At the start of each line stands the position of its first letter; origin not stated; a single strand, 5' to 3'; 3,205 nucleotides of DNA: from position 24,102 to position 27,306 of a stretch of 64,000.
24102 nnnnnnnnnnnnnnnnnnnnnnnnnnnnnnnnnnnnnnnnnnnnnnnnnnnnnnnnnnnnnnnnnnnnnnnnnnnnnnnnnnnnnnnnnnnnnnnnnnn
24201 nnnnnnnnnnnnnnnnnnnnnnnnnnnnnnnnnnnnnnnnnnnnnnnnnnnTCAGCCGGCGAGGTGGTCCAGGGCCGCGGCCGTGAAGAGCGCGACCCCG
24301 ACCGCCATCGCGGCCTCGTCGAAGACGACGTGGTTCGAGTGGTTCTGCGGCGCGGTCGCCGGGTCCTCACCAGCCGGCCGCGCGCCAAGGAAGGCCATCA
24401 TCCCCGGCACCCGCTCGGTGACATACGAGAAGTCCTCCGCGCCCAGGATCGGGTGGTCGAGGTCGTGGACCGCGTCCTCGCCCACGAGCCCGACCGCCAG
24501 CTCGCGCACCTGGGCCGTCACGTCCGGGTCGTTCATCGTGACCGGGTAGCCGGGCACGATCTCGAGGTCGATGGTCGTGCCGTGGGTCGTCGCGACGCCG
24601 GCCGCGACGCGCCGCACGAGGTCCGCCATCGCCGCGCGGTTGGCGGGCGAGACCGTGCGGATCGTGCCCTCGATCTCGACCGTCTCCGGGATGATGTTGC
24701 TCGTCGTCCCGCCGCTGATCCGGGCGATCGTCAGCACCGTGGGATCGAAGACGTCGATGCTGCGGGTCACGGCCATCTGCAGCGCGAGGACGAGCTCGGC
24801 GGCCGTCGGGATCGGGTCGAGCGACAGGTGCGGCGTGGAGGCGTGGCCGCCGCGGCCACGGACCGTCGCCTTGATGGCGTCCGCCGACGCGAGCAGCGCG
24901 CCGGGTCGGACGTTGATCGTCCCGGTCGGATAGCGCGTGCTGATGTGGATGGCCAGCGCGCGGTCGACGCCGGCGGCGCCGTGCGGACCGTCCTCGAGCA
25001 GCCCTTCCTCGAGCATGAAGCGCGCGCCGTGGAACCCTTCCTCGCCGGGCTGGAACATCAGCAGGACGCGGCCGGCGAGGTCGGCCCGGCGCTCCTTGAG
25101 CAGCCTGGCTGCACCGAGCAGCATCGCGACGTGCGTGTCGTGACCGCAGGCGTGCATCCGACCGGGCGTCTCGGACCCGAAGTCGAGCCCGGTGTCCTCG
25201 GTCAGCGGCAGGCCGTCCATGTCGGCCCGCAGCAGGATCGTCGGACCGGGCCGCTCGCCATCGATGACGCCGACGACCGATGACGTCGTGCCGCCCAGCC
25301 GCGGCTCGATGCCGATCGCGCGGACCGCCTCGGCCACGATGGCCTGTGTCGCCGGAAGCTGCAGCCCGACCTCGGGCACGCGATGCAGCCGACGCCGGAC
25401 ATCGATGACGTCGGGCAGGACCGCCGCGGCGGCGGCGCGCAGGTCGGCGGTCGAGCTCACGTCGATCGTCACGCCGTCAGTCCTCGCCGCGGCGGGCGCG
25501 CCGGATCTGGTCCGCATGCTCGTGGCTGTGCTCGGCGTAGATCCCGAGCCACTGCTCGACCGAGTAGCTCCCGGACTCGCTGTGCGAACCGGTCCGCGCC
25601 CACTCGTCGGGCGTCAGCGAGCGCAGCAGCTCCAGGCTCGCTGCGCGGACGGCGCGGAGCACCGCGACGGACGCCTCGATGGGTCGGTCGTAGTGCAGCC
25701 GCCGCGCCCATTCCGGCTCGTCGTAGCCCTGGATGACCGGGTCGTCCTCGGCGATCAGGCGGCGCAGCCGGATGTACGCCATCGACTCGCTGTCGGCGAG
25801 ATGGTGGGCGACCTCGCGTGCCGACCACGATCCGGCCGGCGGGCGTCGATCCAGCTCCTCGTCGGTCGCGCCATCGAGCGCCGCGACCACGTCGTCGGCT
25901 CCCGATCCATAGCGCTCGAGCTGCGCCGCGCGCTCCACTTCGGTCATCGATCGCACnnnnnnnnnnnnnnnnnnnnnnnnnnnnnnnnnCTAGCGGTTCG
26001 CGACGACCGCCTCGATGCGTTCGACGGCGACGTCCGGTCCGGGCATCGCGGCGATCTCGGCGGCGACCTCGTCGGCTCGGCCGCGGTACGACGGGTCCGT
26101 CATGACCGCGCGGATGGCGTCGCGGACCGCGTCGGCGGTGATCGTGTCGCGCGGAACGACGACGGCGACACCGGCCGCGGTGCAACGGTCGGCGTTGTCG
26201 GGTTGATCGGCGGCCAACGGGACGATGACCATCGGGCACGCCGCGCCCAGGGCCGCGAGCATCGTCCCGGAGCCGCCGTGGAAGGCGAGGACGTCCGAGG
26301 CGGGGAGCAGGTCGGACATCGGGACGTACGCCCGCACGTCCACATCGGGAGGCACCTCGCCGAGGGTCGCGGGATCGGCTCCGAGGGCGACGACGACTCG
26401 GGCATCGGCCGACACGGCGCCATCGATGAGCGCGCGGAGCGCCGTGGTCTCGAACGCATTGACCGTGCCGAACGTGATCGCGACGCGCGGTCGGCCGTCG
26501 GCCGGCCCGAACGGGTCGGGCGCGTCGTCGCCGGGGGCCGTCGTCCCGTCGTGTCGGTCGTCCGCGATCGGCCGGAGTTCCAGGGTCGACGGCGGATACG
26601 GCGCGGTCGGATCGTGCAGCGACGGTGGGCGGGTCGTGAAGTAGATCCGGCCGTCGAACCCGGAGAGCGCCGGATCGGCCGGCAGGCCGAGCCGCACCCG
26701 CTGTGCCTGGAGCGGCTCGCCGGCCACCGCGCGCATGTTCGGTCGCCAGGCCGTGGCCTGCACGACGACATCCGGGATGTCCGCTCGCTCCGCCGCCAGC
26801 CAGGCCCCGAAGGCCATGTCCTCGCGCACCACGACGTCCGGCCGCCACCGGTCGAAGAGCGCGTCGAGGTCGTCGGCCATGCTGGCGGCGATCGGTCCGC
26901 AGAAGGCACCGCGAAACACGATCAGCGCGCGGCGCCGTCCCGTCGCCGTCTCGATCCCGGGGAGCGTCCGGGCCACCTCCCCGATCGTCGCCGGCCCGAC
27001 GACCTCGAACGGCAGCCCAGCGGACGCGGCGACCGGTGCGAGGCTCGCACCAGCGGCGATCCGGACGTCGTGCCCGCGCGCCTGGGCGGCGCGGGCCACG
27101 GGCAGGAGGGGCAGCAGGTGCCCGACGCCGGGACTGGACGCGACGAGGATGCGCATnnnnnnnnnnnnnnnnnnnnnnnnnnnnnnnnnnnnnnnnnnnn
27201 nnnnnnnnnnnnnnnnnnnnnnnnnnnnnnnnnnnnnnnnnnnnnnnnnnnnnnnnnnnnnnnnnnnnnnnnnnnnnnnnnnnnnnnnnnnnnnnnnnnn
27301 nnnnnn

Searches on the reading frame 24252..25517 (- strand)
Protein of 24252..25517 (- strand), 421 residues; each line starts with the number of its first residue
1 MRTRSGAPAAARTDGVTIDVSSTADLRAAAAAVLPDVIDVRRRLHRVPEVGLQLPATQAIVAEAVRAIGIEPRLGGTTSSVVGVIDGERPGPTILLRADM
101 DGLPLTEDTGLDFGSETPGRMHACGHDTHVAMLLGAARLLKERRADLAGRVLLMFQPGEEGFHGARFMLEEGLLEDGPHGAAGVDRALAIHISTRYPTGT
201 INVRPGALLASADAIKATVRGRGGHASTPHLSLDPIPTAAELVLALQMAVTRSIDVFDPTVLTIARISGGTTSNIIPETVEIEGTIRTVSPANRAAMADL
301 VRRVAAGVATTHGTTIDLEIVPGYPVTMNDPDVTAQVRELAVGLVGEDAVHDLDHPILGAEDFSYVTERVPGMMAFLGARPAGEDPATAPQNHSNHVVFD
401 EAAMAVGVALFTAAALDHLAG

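Call 10: search_protein_families(library=pfam, proteins=[window:24252-25517:-], max_evalue=0.001)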
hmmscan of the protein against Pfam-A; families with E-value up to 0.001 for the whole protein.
window:24252-25517:- (421 aa): 2 families
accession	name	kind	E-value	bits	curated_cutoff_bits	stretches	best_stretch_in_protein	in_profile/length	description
PF01546.33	Peptidase_M20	-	5e-39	134.8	24.6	1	95-415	1-204/206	Peptidase family M20/M25/M40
PF07687.19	M20_dimer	-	2.5e-12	47.2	21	1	215-304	9-98/107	Peptidase dimerisation domain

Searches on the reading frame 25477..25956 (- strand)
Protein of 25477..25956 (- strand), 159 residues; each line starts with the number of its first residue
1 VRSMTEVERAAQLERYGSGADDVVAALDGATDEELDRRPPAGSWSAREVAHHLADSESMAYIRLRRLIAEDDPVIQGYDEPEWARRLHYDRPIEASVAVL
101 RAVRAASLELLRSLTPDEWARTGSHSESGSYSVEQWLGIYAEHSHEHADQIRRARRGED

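Call 10: search_protein_families(library=pfam, proteins=[window:25477-25956:-], max_evalue=0.001)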
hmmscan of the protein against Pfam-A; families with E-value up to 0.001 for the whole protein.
window:25477-25956:- (159 aa): 3 families
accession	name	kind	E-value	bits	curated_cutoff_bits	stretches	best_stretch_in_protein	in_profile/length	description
PF12867.12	DinB_2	-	2.3e-24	86.7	24.8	1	21-151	7-128/128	DinB superfamily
PF11716.13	MDMPI_N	-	2.6e-08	35.1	24.2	1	20-139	5-127/140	Mycothiol maleylpyruvate isomerase N-terminal domain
PF04978.18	MST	-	3.3e-05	24.8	27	1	21-155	11-144/149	Mycothiol-S-transferase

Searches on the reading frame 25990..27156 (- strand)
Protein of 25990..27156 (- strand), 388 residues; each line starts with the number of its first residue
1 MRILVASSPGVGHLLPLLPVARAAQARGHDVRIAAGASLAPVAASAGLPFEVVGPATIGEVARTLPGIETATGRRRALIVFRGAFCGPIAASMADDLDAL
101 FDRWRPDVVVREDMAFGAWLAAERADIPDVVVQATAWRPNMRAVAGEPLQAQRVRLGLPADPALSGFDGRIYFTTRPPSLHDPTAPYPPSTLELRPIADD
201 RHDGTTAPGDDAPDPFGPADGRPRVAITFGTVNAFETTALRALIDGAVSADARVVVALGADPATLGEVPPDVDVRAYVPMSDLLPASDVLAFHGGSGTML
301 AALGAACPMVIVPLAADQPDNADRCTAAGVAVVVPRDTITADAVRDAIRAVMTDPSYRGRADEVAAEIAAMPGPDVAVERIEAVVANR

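Call 10: search_protein_families(library=pfam, proteins=[window:25990-27156:-], max_evalue=0.001)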
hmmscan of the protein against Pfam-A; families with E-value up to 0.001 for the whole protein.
window:25990-27156:- (388 aa): 4 families
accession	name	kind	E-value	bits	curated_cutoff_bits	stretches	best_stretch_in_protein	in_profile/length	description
PF06722.18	EryCIII-like_C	-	7.9e-27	94.5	31.7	1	242-383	2-144/145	Erythromycin biosynthesis protein CIII-like, C-terminal domain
PF00201.24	UDPGT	-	1.9e-13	50.5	19.5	1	259-359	314-413/499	UDP-glucoronosyl and UDP-glucosyl transferase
PF21036.3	EryCIII-like_N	-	1e-08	35.6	27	1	23-131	2-124/216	Erythromycin biosynthesis protein CIII-like, N-terminal domain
PF04101.22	Glyco_tran_28_C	-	1.9e-06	28.4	22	1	270-357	54-146/166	Glycosyltransferase family 28 C-terminal domain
